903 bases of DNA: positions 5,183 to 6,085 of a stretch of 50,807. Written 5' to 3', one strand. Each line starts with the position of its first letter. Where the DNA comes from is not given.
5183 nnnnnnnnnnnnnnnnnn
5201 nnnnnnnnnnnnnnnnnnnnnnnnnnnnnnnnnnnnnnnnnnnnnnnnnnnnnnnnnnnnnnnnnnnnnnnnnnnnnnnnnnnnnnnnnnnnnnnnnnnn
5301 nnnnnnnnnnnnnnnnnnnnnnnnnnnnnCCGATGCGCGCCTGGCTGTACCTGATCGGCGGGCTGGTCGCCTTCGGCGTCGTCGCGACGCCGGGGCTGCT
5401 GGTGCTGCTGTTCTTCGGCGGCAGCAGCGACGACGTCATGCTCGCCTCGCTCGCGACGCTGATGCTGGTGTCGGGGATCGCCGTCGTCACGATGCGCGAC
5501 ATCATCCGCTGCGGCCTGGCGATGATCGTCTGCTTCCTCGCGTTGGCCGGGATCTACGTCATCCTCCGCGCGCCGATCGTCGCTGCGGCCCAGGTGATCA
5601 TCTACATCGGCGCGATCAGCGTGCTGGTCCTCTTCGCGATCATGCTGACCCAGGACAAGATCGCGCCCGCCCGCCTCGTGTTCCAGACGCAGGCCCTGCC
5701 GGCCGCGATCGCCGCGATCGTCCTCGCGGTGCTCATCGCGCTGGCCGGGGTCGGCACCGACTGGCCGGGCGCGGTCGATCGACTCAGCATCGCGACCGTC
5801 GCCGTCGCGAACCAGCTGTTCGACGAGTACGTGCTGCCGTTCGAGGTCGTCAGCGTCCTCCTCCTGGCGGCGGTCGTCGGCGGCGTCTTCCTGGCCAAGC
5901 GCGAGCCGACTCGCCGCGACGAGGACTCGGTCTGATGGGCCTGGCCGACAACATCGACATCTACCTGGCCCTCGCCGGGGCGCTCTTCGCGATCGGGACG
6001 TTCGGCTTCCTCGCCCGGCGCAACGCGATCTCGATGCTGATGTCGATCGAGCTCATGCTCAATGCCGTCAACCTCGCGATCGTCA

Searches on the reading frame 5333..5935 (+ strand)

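Call 76: search_protein_families(library=pfam, proteins=[window:5333-5935:+], max_evalue=0.00001)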
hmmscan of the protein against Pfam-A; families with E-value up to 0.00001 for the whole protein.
window:5333-5935:+ (200 aa): 1 family
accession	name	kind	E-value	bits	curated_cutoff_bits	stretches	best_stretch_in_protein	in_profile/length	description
PF00499.25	Oxidored_q3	-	1.6e-30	106.2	33.2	1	47-187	1-146/146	NADH-ubiquinone/plastoquinone oxidoreductase chain 6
